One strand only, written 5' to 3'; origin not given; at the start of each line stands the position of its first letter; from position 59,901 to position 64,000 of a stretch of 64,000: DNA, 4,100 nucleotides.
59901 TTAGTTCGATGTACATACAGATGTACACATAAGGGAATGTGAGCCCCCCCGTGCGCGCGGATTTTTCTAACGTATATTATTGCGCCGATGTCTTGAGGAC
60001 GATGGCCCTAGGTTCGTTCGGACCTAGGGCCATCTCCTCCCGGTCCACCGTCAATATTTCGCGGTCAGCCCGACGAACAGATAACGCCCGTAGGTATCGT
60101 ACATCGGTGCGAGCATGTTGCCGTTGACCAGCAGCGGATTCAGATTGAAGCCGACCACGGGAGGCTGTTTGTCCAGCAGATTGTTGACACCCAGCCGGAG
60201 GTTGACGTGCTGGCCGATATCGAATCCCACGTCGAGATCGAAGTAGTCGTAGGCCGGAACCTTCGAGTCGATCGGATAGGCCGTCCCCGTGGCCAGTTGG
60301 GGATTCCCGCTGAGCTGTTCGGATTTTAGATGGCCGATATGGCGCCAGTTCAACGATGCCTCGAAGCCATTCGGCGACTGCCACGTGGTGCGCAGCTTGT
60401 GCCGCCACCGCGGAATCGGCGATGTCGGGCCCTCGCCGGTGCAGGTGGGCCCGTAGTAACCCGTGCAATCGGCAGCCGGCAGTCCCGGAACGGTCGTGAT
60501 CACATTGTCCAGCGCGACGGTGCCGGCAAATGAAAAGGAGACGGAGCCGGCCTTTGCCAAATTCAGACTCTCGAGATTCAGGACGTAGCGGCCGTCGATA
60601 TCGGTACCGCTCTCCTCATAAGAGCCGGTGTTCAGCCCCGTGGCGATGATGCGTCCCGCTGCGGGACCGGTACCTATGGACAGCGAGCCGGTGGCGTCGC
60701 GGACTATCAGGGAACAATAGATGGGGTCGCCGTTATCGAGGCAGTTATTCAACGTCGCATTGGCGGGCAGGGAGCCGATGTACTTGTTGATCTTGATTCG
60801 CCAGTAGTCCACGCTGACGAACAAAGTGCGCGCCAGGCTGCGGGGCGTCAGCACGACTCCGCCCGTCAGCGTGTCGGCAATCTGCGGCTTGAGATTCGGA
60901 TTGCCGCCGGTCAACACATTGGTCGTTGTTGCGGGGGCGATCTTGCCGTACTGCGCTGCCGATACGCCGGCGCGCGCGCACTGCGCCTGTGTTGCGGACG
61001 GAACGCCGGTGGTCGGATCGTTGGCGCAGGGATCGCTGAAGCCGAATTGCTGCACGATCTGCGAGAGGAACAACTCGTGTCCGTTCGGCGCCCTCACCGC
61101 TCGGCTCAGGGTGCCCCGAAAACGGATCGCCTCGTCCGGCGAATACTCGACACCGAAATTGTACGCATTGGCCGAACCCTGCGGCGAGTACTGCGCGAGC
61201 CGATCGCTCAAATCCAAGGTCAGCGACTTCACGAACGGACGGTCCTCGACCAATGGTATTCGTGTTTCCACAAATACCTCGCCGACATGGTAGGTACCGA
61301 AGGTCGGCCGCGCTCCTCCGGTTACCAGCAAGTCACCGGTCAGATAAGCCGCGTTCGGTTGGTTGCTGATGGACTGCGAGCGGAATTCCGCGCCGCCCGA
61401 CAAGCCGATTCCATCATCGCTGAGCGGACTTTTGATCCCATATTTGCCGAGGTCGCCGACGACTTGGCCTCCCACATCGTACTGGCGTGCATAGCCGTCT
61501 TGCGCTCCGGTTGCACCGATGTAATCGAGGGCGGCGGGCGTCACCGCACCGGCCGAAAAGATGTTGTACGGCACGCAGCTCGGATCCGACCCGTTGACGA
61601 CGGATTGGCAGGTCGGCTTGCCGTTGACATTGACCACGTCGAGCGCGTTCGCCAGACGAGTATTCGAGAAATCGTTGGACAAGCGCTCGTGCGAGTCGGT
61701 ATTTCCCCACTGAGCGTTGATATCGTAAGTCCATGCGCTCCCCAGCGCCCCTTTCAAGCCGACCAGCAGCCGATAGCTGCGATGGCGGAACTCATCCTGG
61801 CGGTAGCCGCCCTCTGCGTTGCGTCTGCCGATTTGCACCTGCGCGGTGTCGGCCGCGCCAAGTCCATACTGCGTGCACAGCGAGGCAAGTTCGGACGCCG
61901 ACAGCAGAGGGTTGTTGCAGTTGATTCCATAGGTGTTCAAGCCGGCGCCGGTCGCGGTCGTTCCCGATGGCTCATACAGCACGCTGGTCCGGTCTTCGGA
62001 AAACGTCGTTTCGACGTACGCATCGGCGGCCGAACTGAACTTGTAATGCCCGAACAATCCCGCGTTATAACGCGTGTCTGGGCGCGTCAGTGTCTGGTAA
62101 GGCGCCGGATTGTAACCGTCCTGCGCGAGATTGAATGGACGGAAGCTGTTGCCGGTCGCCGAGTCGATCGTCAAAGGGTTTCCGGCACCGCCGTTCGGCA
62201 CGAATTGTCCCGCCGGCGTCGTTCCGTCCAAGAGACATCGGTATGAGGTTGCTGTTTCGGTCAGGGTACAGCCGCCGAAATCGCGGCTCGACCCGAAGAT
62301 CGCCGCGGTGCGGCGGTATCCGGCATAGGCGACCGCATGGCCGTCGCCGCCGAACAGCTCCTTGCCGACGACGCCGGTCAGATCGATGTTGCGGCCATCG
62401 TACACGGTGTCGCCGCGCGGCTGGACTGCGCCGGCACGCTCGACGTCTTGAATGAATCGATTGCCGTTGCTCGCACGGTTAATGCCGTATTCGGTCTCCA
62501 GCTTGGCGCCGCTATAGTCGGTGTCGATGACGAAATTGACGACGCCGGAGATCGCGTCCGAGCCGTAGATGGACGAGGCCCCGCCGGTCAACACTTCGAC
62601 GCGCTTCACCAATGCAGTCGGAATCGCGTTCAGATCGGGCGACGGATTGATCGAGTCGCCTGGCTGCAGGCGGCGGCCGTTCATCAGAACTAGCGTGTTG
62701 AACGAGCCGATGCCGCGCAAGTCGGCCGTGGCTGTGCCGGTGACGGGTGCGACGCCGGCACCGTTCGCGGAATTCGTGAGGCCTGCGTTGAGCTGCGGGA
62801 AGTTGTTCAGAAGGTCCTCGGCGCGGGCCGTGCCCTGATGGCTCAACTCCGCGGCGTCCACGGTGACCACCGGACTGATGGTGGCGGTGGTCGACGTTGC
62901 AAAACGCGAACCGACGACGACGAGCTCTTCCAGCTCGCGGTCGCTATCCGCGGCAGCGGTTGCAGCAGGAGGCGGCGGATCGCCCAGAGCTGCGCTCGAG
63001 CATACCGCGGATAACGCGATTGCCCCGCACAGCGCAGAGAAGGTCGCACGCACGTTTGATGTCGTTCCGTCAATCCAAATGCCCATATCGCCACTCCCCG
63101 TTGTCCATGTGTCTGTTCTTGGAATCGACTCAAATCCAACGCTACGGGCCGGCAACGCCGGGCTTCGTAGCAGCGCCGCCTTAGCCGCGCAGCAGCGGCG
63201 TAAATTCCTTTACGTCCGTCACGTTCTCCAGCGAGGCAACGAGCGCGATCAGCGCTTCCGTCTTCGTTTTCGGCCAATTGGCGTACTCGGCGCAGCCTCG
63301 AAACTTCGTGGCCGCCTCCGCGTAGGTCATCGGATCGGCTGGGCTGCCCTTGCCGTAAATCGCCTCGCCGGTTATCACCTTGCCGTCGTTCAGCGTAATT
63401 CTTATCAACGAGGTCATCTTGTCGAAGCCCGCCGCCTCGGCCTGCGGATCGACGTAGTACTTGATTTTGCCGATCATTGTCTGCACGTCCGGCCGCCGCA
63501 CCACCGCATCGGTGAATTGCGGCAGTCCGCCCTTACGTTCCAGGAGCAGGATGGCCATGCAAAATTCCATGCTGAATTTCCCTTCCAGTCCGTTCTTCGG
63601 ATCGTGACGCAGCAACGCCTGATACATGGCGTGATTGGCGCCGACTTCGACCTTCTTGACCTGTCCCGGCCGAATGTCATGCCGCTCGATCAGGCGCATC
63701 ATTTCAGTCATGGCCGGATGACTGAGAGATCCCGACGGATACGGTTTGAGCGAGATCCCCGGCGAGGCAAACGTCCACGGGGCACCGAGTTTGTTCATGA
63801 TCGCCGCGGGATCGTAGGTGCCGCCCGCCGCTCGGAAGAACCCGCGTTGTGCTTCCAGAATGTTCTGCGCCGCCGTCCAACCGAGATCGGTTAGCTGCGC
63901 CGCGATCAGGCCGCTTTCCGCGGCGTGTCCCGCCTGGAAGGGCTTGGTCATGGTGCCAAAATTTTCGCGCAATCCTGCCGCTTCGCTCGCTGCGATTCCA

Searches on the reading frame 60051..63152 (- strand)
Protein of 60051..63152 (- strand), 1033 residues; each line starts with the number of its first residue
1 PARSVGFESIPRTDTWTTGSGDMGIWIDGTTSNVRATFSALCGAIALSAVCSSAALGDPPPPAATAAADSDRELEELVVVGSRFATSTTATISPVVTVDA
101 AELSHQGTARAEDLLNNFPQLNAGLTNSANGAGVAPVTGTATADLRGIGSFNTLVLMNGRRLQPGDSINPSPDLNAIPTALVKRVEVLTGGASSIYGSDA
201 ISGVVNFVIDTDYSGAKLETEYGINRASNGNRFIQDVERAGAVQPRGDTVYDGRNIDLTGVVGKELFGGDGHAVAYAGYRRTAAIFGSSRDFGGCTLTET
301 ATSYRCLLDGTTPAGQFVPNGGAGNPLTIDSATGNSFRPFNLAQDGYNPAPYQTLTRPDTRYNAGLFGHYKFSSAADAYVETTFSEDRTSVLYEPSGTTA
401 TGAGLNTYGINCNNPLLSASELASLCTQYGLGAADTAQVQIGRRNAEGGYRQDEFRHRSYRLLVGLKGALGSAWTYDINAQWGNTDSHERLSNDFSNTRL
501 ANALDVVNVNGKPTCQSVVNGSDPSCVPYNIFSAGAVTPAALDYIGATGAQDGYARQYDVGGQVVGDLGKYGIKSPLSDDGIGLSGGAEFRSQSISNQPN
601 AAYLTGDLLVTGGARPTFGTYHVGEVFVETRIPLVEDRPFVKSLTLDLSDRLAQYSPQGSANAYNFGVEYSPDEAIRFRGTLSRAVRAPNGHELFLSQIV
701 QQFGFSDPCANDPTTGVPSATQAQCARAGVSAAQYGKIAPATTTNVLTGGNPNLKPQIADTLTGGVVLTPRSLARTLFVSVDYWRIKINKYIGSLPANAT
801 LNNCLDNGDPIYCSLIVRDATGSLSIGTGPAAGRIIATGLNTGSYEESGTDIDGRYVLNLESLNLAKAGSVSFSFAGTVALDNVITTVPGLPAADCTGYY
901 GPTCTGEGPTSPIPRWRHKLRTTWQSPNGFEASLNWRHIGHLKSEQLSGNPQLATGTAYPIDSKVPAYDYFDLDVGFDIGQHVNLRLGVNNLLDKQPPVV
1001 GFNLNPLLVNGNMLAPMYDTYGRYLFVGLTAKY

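Call 56: search_protein_families(library=pfam, proteins=[window:60051-63152:-], max_evalue=0.000001)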
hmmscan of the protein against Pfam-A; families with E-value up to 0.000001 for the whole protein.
window:60051-63152:- (1033 aa): 2 families
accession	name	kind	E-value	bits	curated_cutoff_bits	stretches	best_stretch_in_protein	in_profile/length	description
PF00593.30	TonB_dep_Rec_b-barrel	-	1.1e-26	95.2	27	1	442-992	45-436/436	TonB dependent receptor-like, beta-barrel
PF07715.20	Plug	-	4.9e-18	66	23.9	1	91-204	5-107/107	TonB-dependent Receptor Plug Domain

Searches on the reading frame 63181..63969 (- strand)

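Call 56: search_protein_families(library=pfam, proteins=[window:63181-63969:-], max_evalue=0.000001)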
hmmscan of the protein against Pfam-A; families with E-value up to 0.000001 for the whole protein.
window:63181-63969:- (262 aa): 2 families
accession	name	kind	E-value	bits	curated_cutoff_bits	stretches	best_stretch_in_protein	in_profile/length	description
PF19305.4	MmgE_PrpD_C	-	1.7e-30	106.5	32.1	1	77-231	1-156/173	MmgE/PrpD C-terminal domain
PF03972.19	MmgE_PrpD_N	-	9.5e-07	28.7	32.1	0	6-53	190-240/244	MmgE/PrpD N-terminal domain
